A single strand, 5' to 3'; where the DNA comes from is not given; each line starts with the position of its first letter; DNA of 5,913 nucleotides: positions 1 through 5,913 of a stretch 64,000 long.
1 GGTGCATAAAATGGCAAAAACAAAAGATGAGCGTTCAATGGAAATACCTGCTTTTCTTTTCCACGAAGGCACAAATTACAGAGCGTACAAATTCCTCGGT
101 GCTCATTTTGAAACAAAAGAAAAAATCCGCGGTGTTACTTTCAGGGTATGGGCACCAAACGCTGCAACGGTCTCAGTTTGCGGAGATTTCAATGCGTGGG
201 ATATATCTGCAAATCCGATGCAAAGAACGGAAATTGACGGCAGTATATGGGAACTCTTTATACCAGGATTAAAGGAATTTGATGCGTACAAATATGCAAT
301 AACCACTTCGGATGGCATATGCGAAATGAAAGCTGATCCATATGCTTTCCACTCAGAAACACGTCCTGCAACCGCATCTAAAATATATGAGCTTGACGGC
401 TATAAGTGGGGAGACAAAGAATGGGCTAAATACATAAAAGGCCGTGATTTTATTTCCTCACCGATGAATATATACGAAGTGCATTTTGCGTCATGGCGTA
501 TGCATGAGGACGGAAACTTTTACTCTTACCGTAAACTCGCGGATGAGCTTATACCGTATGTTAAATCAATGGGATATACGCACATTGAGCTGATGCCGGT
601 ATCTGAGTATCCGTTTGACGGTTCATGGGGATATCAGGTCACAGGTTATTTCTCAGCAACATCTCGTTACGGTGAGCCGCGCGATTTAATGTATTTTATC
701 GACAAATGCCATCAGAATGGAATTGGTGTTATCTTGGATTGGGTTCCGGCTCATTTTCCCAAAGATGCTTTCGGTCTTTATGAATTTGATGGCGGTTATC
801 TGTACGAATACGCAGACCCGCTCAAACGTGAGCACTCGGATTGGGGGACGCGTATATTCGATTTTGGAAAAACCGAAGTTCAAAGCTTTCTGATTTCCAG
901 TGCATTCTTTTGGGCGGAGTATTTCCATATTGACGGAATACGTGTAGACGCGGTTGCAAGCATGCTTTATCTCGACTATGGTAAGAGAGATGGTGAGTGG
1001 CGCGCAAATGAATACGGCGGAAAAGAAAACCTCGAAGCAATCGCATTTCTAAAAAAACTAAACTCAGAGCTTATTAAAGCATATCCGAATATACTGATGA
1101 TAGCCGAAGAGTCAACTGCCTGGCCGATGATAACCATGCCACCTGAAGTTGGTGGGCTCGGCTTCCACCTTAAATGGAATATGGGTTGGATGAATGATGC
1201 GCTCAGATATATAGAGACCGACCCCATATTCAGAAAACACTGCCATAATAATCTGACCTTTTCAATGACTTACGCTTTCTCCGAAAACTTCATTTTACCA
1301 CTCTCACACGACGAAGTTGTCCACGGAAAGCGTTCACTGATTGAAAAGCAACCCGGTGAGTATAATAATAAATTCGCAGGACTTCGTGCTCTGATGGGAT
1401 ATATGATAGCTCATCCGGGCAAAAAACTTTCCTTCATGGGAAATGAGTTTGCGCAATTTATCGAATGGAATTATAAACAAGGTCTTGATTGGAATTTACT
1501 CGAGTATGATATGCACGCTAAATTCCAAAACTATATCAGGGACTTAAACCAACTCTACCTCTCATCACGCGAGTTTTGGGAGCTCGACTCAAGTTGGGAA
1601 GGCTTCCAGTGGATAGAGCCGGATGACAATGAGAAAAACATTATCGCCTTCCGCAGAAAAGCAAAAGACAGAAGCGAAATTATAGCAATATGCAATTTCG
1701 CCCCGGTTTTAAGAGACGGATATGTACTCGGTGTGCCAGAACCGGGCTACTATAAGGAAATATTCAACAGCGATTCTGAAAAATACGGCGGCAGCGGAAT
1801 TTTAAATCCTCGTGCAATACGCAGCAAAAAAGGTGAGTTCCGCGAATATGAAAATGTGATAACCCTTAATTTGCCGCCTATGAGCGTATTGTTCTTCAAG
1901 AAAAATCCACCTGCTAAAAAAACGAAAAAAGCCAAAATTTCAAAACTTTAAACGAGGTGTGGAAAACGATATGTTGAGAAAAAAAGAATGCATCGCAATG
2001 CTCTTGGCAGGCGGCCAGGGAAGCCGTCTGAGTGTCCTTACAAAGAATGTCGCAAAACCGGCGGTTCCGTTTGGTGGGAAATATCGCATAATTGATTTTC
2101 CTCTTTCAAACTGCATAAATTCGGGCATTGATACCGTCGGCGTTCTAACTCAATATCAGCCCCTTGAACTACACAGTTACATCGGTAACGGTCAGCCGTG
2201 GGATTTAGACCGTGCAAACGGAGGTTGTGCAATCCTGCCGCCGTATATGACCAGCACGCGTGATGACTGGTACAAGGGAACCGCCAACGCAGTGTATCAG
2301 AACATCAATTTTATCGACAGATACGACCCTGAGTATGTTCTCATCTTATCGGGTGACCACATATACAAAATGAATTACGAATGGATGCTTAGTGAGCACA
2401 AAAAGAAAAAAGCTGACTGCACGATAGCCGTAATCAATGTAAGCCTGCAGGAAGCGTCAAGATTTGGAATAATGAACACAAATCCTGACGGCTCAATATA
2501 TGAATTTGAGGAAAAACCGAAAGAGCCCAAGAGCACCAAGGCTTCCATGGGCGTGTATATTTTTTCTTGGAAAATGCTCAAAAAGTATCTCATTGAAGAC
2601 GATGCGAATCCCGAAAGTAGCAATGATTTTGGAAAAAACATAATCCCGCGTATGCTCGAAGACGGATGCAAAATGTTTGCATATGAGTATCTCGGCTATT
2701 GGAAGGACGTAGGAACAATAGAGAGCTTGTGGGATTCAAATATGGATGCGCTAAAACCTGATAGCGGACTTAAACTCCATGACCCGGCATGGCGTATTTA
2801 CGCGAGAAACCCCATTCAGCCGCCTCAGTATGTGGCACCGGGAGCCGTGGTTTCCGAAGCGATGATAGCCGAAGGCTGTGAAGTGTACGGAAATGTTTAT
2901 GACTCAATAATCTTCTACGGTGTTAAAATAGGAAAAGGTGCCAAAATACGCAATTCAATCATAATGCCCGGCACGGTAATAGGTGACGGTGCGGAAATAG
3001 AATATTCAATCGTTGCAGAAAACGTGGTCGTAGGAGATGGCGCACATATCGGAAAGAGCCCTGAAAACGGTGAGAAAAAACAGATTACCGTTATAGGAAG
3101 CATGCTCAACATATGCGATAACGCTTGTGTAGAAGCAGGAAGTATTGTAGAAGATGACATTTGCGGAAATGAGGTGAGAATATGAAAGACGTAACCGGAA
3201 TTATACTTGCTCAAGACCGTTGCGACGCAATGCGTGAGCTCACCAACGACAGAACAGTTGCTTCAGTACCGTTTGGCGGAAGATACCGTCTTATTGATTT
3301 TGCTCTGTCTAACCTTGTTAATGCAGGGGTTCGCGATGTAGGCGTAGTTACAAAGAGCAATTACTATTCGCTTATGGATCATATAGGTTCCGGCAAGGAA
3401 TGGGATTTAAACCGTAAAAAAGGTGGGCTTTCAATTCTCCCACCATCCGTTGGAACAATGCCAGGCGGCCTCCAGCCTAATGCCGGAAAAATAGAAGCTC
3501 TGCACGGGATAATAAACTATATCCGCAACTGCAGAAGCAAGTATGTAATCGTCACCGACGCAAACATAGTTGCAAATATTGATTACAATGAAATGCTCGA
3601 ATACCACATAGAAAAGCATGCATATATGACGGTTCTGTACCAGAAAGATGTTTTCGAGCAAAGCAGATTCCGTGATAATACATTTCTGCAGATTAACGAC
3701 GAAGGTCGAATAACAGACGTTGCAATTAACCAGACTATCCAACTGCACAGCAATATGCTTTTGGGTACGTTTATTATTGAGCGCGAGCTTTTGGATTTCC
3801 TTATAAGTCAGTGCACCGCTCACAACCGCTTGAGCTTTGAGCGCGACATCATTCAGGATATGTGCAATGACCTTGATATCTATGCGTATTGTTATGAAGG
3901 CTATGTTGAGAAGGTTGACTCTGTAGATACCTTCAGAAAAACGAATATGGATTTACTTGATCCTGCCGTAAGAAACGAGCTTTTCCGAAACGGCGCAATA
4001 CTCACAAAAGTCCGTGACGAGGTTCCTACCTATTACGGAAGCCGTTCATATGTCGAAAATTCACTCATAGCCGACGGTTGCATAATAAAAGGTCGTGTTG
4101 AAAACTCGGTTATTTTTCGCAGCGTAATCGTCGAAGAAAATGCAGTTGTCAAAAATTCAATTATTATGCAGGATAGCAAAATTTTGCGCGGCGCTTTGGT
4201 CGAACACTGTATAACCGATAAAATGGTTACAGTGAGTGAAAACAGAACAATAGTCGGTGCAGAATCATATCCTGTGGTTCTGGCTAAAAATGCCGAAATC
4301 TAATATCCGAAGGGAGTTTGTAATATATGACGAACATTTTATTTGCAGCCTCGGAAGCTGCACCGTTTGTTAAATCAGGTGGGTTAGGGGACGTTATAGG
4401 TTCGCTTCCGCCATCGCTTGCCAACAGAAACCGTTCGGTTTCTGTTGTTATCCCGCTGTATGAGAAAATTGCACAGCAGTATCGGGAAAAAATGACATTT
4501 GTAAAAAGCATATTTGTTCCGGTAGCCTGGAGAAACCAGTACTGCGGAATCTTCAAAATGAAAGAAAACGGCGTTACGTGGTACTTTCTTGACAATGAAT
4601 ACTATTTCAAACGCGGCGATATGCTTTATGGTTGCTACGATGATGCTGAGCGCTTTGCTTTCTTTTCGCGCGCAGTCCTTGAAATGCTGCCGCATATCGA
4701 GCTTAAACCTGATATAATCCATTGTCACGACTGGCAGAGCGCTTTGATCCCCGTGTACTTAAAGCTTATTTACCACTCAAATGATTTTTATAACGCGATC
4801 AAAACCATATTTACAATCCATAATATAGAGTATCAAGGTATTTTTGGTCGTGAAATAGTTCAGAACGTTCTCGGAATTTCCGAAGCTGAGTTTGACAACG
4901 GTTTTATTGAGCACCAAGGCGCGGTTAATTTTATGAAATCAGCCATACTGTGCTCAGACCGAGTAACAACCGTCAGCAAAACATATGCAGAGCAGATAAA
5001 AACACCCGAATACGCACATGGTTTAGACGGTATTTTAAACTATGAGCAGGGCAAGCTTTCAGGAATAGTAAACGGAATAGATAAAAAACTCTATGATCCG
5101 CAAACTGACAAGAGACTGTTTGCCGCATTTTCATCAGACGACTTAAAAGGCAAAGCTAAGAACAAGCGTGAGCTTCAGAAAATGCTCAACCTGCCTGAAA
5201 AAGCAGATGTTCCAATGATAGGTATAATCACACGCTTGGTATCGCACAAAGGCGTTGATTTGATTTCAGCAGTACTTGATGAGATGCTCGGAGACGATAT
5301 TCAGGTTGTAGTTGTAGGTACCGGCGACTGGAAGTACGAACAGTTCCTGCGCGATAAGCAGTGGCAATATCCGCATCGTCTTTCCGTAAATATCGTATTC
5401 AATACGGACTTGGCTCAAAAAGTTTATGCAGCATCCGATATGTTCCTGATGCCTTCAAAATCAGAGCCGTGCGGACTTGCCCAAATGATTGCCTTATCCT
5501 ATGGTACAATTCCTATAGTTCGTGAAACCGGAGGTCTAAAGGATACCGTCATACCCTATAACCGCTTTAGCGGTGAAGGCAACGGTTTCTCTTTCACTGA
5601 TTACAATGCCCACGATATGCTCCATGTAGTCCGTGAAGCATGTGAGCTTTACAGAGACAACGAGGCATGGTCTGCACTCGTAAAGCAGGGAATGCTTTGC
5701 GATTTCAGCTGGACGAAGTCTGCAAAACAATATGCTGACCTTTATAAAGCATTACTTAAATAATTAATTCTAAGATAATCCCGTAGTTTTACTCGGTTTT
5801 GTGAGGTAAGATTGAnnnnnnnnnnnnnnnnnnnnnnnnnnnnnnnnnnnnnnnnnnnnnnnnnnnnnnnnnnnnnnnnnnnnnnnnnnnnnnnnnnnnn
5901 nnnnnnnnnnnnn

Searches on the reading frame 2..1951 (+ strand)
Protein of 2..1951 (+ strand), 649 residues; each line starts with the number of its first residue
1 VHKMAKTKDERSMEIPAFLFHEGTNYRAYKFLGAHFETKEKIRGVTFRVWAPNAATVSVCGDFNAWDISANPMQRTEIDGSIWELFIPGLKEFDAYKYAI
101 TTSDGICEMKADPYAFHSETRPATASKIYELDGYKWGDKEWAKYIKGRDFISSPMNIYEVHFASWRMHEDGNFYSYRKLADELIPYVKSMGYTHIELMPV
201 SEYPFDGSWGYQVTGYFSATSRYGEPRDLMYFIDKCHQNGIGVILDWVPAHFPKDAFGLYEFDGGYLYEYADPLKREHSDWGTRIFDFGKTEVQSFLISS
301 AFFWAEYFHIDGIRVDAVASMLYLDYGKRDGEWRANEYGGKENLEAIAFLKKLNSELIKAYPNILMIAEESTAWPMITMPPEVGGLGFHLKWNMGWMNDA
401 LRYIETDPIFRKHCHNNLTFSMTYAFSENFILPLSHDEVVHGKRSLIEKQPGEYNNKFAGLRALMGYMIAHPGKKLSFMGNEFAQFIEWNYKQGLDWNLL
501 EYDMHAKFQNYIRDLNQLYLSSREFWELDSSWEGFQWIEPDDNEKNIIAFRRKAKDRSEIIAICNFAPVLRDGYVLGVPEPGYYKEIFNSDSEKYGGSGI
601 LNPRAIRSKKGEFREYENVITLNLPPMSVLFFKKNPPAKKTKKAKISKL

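Call 26: search_protein_families(library=pfam, proteins=[window:2-1951:+], max_evalue=0.00001)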
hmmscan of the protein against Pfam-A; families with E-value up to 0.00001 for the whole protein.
window:2-1951:+ (649 aa): 4 families
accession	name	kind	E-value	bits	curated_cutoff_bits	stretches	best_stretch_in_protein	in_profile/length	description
PF02922.24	CBM_48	-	9.6e-23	80.8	22.4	1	32-115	2-83/83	Carbohydrate-binding module 48 (Isoamylase N-terminal domain)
PF02806.24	Alpha-amylase_C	-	5.6e-22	78.3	21.2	1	537-634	1-94/95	Alpha amylase, C-terminal all-beta domain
PF00128.31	Alpha-amylase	-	1.4e-14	54.6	22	1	184-253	25-93/446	Alpha amylase, catalytic domain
PF22019.2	GlgB_N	-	4.2e-06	27.2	27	1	27-114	15-94/94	alpha-1,4-glucan branching enzyme GlgB, N-terminal domain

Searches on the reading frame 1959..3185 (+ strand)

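Call 26: search_protein_families(library=pfam, proteins=[window:1959-3185:+], max_evalue=0.00001)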
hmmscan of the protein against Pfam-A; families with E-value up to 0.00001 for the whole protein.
window:1959-3185:+ (408 aa): 4 families
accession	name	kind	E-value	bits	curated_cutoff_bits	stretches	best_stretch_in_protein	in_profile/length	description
PF00483.29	NTP_transferase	-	6.6e-67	226.1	21.2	1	13-265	2-243/245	Nucleotidyl transferase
PF24894.1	Hexapep_GlmU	-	1.8e-14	54.1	23.3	1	298-374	16-93/104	GlmU-like, C-terminal hexapeptide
PF25084.1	LbH_EIF2B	-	3.3e-10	40.3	54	1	298-366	19-89/105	EIF2B subunit epsilon LbH domain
PF00132.30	Hexapep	-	1.4e-06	28.2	27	0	321-347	1-28/36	Bacterial transferase hexapeptide (six repeats)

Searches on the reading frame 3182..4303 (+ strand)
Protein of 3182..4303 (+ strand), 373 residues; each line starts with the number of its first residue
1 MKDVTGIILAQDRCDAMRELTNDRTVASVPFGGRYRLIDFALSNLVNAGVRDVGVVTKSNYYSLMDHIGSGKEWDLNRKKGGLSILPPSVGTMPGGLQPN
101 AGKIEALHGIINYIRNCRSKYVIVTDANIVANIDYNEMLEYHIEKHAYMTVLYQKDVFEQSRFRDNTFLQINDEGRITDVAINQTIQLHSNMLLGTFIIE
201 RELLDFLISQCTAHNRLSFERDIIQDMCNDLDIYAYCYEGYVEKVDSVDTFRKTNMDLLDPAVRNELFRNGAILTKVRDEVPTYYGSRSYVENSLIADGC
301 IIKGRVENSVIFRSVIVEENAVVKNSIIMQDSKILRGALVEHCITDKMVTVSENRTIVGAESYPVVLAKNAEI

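Call 26: search_protein_families(library=pfam, proteins=[window:3182-4303:+], max_evalue=0.00001)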
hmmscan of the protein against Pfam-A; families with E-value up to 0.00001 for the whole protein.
window:3182-4303:+ (373 aa): 4 families
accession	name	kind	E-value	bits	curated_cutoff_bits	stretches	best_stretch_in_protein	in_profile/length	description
PF24894.1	Hexapep_GlmU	-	9.5e-16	58.3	23.3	1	286-357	11-83/104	GlmU-like, C-terminal hexapeptide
PF00483.29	NTP_transferase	-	6.2e-14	52.6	21.2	1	6-163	2-146/245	Nucleotidyl transferase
PF25084.1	LbH_EIF2B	-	4.7e-09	36.6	54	1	283-356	28-104/105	EIF2B subunit epsilon LbH domain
PF25247.1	LbH_GLGC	-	1.5e-06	28.6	27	0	287-329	9-52/135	GLGC left-handed parallel beta-helix domain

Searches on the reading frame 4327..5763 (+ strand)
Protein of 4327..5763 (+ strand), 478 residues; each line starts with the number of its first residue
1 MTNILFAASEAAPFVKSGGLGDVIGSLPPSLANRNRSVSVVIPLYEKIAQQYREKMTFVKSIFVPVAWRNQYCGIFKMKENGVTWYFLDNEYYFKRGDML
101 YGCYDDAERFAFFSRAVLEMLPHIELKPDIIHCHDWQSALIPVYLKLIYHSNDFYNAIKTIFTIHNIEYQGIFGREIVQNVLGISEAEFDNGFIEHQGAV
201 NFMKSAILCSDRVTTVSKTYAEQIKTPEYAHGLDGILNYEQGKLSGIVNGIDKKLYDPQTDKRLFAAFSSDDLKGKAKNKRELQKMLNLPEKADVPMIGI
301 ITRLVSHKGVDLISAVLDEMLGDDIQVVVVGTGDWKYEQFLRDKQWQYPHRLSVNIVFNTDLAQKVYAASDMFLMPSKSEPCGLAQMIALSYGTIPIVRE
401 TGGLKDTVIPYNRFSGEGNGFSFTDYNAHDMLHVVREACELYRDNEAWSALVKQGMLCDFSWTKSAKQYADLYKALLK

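Call 26: search_protein_families(library=pfam, proteins=[window:4327-5763:+], max_evalue=0.00001)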
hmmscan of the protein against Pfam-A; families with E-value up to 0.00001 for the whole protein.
window:4327-5763:+ (478 aa): 4 families
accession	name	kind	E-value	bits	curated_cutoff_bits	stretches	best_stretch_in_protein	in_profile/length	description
PF08323.17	Glyco_transf_5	-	1.1e-85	287.6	22.7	1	3-238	1-238/239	Starch synthase catalytic domain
PF00534.26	Glycos_transf_1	-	1.9e-17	63.7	26.4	1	291-448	11-165/172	Glycosyl transferases group 1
PF13692.12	Glyco_trans_1_4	-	3.7e-10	40.6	27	1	296-410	2-117/142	Glycosyl transferases group 1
PF13439.12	Glyco_transf_4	-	5.6e-06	26.9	28.5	0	105-225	52-149/170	Glycosyltransferase Family 4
